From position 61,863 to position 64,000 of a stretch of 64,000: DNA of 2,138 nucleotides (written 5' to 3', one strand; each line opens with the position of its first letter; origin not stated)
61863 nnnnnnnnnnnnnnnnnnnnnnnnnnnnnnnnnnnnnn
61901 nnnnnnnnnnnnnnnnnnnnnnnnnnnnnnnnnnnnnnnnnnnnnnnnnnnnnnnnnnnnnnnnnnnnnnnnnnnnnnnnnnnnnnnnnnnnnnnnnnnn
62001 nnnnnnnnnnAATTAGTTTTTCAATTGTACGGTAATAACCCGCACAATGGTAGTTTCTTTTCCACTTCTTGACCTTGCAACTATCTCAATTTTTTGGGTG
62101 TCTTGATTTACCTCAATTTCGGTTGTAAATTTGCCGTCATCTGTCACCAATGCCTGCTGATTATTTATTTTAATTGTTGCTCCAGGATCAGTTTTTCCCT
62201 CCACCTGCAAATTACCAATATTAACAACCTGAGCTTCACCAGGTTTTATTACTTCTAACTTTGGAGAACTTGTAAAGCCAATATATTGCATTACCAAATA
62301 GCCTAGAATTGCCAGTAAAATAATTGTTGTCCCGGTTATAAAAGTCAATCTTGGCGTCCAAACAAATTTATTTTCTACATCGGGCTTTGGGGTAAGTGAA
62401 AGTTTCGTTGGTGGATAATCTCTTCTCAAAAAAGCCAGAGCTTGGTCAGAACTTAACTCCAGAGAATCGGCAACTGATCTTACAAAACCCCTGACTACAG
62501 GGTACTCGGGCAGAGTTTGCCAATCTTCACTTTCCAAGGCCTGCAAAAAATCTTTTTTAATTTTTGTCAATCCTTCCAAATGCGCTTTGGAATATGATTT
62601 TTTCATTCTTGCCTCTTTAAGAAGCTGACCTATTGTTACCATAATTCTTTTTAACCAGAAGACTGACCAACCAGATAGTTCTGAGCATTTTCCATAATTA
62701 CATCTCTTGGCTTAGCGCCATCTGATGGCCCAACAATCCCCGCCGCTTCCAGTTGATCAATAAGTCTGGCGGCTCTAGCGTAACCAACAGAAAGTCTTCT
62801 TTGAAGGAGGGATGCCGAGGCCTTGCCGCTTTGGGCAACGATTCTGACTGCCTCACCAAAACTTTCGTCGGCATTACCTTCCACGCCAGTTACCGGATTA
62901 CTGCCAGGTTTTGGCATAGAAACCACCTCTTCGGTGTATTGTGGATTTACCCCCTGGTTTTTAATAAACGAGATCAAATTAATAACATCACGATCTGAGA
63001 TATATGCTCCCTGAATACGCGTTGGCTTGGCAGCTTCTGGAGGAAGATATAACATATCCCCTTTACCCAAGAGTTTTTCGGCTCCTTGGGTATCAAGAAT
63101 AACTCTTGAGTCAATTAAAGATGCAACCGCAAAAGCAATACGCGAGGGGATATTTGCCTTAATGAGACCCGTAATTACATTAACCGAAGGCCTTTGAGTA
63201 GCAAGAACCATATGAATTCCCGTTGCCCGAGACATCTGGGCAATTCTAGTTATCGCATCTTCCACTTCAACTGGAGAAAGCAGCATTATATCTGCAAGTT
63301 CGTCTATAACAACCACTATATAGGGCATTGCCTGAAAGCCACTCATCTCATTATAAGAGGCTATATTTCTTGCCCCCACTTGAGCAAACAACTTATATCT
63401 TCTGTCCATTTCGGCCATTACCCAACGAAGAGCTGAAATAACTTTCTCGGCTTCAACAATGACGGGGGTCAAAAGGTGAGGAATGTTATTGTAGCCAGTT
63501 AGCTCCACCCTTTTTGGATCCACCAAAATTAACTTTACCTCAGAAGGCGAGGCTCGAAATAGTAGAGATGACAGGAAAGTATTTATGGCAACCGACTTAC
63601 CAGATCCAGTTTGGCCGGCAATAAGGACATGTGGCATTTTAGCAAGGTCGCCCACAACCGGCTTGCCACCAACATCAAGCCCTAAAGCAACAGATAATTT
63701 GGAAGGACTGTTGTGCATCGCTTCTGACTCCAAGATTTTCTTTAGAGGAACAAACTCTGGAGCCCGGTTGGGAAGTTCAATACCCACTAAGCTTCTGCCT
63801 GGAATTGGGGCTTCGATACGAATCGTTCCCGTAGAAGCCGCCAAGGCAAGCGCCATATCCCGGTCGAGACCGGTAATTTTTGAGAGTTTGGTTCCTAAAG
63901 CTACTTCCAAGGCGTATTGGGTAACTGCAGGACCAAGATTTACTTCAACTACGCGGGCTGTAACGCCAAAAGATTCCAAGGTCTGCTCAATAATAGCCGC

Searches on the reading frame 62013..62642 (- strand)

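Call 52: search_protein_families(library=pfam, proteins=[window:62013-62642:-], max_evalue=0.001)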
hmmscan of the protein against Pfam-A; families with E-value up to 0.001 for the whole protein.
window:62013-62642:- (209 aa): 3 families
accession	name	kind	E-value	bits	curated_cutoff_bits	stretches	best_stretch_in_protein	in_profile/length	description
PF13413.12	HTH_25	-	1.6e-15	57.1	24.6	1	7-67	1-61/62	Helix-turn-helix domain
PF09136.16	Glucodextran_B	-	7.1e-10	39.1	27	1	127-206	1-82/83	Glucodextranase, domain B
PF17936.7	Big_6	-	9.5e-06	26.2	27.6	1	138-200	8-77/83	Bacterial Ig domain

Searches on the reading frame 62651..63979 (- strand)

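Call 52: search_protein_families(library=pfam, proteins=[window:62651-63979:-], max_evalue=0.001)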
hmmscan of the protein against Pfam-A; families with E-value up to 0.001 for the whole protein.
window:62651-63979:- (442 aa): 6 families
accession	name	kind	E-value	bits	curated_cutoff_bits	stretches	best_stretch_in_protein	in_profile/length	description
PF01580.24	FtsK_SpoIIIE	-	5.7e-63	212.8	24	1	79-266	2-221/221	FtsK/SpoIIIE family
PF09397.16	FtsK_gamma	-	1.4e-27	95.6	30.6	1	369-429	2-62/63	Ftsk gamma domain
PF17854.6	FtsK_alpha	-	5.2e-21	75.2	22.9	1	1-71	33-101/101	FtsK alpha domain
PF12846.13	AAA_10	-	0.00022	20.9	27.5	1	106-158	12-60/362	AAA-like domain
PF05621.17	TniB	-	0.00053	19.9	22.4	0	113-138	33-58/189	Bacterial TniB protein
PF01935.23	DUF87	-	0.0008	20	23.2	0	111-155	17-60/220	Helicase HerA, central domain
